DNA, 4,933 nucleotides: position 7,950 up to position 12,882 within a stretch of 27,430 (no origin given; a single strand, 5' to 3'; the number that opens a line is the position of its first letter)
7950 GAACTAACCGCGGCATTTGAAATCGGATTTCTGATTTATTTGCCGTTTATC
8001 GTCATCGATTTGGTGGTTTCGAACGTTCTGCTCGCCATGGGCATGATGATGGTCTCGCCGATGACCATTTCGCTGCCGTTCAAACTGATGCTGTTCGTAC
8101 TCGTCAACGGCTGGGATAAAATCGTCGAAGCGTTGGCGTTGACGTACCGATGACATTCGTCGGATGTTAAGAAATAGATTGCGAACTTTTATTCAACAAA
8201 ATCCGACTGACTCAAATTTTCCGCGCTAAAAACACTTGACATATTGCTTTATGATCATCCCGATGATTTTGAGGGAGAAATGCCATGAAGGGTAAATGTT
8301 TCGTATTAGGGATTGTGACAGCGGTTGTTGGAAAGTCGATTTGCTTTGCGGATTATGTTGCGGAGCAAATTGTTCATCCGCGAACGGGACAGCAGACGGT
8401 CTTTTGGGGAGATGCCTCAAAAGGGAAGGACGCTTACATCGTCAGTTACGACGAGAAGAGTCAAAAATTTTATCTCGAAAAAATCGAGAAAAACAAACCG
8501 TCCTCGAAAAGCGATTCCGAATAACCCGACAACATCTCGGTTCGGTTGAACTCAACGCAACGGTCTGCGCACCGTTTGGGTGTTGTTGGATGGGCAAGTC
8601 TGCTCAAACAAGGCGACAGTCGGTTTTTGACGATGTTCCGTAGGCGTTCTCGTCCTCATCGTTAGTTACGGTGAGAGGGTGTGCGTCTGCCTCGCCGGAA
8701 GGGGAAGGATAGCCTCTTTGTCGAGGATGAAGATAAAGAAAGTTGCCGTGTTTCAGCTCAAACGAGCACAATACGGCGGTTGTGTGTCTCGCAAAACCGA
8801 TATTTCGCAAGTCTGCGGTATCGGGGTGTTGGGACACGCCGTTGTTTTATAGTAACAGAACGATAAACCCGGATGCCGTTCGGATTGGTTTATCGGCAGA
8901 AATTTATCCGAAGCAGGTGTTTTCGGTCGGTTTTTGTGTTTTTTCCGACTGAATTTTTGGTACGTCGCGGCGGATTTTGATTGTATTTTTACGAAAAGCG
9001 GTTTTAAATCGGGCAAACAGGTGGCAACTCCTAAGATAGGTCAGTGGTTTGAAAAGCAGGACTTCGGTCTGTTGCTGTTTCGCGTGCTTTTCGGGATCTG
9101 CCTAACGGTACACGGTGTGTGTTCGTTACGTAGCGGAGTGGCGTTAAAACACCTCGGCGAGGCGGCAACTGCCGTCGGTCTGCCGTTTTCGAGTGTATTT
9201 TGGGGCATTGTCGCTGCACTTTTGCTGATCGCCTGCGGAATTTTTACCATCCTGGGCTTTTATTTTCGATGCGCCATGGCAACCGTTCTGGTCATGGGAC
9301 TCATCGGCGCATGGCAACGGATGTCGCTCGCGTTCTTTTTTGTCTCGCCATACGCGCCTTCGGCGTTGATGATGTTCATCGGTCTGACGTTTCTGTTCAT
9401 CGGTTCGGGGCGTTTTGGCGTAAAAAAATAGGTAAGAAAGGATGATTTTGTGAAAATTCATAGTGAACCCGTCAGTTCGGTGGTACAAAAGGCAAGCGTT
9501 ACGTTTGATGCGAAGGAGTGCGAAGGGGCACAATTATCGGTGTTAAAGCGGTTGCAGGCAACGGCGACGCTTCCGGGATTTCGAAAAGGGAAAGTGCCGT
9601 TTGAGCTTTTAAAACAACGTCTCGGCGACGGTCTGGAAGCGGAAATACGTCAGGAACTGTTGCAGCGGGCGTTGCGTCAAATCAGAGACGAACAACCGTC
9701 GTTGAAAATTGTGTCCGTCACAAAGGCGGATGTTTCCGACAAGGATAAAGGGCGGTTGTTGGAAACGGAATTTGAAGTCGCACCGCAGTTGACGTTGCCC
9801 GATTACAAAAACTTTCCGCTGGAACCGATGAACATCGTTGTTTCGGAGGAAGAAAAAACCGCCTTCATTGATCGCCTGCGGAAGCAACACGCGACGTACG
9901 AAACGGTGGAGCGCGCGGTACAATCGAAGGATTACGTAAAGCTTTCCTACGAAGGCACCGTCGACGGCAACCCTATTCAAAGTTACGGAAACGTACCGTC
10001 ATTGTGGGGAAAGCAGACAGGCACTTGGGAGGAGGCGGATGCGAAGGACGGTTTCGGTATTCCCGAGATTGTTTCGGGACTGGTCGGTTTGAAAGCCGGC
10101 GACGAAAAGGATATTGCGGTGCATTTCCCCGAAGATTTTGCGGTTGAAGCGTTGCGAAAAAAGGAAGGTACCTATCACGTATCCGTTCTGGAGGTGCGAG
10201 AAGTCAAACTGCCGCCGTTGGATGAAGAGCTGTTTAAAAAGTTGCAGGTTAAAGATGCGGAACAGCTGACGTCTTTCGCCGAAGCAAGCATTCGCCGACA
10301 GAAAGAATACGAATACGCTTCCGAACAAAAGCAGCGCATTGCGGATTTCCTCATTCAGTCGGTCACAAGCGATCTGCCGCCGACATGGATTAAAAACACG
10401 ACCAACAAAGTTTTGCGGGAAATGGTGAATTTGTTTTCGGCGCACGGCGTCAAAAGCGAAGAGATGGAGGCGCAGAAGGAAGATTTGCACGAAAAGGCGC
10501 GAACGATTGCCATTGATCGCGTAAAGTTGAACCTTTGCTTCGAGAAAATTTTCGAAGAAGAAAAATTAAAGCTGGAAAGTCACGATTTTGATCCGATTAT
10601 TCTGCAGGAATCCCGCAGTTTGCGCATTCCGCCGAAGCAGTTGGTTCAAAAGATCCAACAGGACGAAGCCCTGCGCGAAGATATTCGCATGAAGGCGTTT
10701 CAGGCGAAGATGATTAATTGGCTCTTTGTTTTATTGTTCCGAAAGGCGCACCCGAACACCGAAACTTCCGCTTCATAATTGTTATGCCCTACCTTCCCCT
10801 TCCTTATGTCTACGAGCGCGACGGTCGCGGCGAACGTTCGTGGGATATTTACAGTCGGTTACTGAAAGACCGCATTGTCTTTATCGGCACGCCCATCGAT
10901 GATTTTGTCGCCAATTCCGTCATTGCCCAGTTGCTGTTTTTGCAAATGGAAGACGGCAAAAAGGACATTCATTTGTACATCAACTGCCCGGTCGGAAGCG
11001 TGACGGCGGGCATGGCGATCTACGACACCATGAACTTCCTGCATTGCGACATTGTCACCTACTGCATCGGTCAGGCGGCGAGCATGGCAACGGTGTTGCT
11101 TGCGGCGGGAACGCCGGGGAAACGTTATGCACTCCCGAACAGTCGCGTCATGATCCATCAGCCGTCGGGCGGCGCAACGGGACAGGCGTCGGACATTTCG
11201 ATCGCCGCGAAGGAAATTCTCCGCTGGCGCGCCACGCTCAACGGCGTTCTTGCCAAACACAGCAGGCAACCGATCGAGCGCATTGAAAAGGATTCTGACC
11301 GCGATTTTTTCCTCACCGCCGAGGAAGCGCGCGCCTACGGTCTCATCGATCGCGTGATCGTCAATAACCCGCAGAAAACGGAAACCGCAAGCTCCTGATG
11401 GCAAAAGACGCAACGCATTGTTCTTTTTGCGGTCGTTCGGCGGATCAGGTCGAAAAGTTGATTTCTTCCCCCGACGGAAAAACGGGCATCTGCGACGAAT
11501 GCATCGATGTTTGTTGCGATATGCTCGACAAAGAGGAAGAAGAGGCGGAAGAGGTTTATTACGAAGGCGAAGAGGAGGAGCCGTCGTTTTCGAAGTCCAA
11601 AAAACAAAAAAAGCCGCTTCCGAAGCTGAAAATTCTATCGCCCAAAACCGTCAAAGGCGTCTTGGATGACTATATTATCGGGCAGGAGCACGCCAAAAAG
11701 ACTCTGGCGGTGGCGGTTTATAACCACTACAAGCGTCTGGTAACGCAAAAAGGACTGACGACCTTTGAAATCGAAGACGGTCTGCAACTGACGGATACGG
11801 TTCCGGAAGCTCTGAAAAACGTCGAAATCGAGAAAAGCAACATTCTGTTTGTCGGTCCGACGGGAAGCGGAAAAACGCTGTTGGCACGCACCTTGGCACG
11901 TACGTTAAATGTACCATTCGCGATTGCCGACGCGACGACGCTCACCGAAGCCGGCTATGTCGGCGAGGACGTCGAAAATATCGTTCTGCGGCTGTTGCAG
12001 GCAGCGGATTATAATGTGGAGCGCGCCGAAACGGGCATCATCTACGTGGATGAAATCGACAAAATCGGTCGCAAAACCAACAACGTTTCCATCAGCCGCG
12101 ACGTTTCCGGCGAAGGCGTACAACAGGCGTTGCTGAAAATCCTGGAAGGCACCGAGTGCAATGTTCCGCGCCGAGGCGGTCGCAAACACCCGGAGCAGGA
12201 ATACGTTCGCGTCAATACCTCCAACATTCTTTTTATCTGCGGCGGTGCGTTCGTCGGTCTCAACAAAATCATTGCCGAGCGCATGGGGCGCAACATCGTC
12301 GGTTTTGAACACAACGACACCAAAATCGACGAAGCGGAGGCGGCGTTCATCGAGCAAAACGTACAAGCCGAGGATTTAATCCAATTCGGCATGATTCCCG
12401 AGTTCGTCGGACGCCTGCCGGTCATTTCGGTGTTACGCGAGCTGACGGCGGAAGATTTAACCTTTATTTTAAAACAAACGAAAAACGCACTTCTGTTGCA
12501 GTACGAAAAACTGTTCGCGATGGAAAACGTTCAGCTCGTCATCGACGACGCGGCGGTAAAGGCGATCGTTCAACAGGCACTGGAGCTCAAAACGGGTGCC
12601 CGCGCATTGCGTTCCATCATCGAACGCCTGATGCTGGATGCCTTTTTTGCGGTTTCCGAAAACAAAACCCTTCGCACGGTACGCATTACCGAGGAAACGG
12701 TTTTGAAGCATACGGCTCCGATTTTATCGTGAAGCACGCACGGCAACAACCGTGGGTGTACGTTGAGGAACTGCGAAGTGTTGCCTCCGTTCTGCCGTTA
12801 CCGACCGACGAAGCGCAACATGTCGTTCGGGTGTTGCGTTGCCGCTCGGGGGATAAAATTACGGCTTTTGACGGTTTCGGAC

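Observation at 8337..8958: About 620-nt array of G-U-rich plus-strand hairpins right after the T3SS operon: candidate large noncoding RNA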

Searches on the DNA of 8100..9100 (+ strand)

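Call 7: search_rna_families(source=window, start=8100, end=9100, threshold=evalue, max_evalue=10)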
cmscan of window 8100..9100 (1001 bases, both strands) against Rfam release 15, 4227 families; matches with E-value up to 10: 1.
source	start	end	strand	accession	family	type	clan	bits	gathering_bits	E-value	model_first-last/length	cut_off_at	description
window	8720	8745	+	RF01306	sR52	Gene; snRNA; snoRNA; CD-box;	-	14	50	4.2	1-60/60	no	Small nucleolar RNA sR52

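Call 59: search_dna_similar(query=window:8525-9020:+, collection=phages, mode=distant, max_evalue=0.01, max_rows=5)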
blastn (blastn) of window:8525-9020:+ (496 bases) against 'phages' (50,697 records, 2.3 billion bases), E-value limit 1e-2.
No match.

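Call 60: search_dna_similar(query=window:8525-9020:+, collection=plasmids, mode=distant, max_evalue=0.01, max_rows=5)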
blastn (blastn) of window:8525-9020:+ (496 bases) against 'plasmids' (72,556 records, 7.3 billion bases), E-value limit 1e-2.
No match.

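Call 69: build_rna_model(alignment_id=A4)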
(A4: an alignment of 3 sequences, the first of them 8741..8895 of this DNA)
Model R1 built from alignment A4 (3 sequences, 155 columns); structure: RNAalifold consensus.
model positions 155; base pairs 55; branch points 3; effective number of sequences 0.68; information 0.589 bits per position. Calibrated on 0.2 Mb of random sequence (short: E-values are rough).
structure used (alignment columns):
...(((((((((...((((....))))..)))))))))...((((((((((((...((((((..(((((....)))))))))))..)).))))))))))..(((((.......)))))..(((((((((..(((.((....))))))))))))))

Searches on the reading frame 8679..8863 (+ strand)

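Call 78: search_protein_families(library=pfam, proteins=[window:8679-8849:+, window:8681-8863:+], max_evalue=1)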
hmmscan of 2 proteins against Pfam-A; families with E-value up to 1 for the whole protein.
window:8679-8849:+ (57 aa): 0 families

window:8681-8863:+ (61 aa): 1 family
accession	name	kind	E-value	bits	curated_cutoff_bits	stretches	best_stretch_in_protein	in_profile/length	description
PF10168.15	Nup88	-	0.094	11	24.4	1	1-26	103-128/702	Nuclear pore component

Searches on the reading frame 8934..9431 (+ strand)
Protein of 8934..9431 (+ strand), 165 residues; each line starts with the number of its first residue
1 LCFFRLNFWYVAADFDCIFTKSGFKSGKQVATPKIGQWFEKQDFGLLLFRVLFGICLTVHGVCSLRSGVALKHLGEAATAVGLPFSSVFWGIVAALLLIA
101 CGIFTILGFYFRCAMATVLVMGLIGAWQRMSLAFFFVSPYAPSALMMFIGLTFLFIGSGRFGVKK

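Call 11: search_protein_families(library=pfam, proteins=[window:8934-9431:+], max_evalue=0.01)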
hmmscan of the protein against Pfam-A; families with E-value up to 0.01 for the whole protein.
window:8934-9431:+ (165 aa): 1 family
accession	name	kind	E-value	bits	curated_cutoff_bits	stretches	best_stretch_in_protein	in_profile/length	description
PF07681.17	DoxX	-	2.9e-06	28.2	23.6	1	45-123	1-77/85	DoxX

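Call 26: find_related_loci(query=window:9030-9428:+, collection=metagenome_contigs, flank=2500)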
Query window:9030-9428:+ (133 aa) in metagenome_contigs; peptide patterns used: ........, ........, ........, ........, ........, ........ (x = any residue, [..] = any of these).
129 stretches matched a pattern; 5 encode a relative of the query (tblastn E <= 1e-3); 5 distinct loci.
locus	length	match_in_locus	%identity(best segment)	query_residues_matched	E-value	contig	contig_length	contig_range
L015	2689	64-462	94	1-133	3e-80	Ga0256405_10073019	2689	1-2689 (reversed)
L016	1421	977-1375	92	1-133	2e-82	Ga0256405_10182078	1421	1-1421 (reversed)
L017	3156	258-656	88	1-133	2e-75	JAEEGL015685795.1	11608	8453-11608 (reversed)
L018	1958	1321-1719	86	1-133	2e-76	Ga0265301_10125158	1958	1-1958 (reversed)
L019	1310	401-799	83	1-133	2e-71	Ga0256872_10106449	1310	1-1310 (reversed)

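Call 38: find_encoding_contigs(protein=window:9021-9431:+, flank=2000, max_places=10)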
Protein window:9021-9431:+ (136 aa): 1 contig read that carries it; 1 place shown.
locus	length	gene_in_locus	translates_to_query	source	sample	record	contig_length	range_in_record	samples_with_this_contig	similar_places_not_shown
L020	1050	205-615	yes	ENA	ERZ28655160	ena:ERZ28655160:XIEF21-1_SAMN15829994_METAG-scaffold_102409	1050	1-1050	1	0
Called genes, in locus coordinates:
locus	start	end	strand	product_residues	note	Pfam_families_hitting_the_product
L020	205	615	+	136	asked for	PF07681:DoxX (weak)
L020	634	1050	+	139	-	?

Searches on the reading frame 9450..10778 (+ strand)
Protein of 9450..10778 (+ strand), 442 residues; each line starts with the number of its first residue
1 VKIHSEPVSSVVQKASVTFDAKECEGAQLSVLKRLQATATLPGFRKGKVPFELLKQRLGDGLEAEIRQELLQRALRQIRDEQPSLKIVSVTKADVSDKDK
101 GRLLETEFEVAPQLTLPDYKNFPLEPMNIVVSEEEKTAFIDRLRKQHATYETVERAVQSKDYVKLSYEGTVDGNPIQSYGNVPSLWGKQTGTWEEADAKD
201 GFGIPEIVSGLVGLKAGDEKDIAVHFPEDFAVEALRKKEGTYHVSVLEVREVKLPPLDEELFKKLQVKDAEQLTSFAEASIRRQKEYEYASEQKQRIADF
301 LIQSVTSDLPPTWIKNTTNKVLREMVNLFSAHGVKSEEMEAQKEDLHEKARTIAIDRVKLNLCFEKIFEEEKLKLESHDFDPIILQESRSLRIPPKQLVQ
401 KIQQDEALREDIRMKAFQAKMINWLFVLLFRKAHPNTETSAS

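Call 11: search_protein_families(library=pfam, proteins=[window:9450-10778:+], max_evalue=0.01)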
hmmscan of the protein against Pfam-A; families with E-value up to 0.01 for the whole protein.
window:9450-10778:+ (442 aa): 3 families
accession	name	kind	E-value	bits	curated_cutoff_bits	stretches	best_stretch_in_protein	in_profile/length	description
PF05697.18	Trigger_N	-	3.3e-25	89.5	22.2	1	1-143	1-144/144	Bacterial trigger factor protein (TF)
PF05698.19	Trigger_C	-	6.9e-20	72.2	22.7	1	271-426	3-161/162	Bacterial trigger factor protein (TF) C-terminus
PF00254.34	FKBP_C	-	0.00051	20.7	21.1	1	155-236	3-77/94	FKBP-type peptidyl-prolyl cis-trans isomerase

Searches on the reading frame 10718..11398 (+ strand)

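Call 11: search_protein_families(library=pfam, proteins=[window:10718-11398:+], max_evalue=0.01)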
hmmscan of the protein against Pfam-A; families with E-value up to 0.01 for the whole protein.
window:10718-11398:+ (226 aa): 1 family
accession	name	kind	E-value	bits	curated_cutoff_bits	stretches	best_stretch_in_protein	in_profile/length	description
PF00574.28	CLP_protease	-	5.7e-80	267.9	20.2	1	37-216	2-181/182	Clp protease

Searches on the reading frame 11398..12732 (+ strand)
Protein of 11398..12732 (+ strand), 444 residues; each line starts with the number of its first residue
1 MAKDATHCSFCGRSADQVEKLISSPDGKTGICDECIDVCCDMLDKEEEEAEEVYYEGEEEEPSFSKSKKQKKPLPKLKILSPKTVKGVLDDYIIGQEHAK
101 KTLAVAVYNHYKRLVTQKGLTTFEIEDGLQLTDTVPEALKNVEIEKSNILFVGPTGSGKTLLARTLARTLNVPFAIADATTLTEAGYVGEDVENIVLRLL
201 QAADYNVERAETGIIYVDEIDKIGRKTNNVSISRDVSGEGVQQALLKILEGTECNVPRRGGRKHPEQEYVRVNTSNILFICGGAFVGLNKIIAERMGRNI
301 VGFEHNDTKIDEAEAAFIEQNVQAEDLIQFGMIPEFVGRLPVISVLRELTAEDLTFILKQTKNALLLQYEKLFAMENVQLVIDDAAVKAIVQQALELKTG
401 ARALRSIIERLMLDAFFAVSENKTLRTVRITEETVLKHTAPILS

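Call 11: search_protein_families(library=pfam, proteins=[window:11398-12732:+], max_evalue=0.01)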
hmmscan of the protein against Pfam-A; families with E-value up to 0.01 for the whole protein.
window:11398-12732:+ (444 aa): 16 families
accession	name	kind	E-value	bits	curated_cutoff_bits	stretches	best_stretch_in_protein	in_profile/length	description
PF07724.20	AAA_2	-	8.2e-34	117.5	27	1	145-343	2-166/166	AAA domain (Cdc48 subfamily)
PF00004.35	AAA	-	2.2e-16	60.9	21.2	1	149-277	1-102/131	ATPase family associated with various cellular activities (AAA)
PF06689.19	zf-C4_ClpX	-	4.2e-14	52.6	27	1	7-44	2-38/39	ClpX C4-type zinc finger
PF10431.15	ClpB_D2-small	-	5e-09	36.5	21.9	1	349-416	1-64/81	C-terminal, D2-small domain, of ClpB protein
PF07728.20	AAA_5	-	8.3e-06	26.3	22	1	148-229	1-84/139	AAA domain (dynein-related subfamily)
PF13401.12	AAA_22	-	1.4e-05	25.9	27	1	146-223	5-96/130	AAA domain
PF01078.27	Mg_chelatase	-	2.3e-05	24.4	20.3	1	145-170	21-46/207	Magnesium chelatase, subunit ChlI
PF05496.18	RuvB_N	-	0.00013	22.2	27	1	140-228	27-101/159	Holliday junction DNA helicase RuvB P-loop domain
PF14532.12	Sigma54_activ_2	-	0.00028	21.6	25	1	137-226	12-84/138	Sigma-54 interaction domain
PF00158.32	Sigma54_activat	-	0.00045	20.4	20.2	0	135-168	11-44/168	Sigma-54 interaction domain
PF00437.27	T2SSE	-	0.0018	17.4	24.9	1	117-171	114-167/370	Type II/IV secretion system protein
PF04851.21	ResIII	-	0.0026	18.1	22.5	1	138-171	11-48/164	Type III restriction enzyme, res subunit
PF01695.23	IstB_IS21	-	0.0026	17.7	24.1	1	104-167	48-113/238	IstB-like ATP binding protein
PF12775.13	AAA_7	-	0.0032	17.5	25.8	1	145-171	32-58/181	P-loop containing dynein motor region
PF13191.12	AAA_16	-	0.005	17.8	32.6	0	137-173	14-51/167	AAA ATPase domain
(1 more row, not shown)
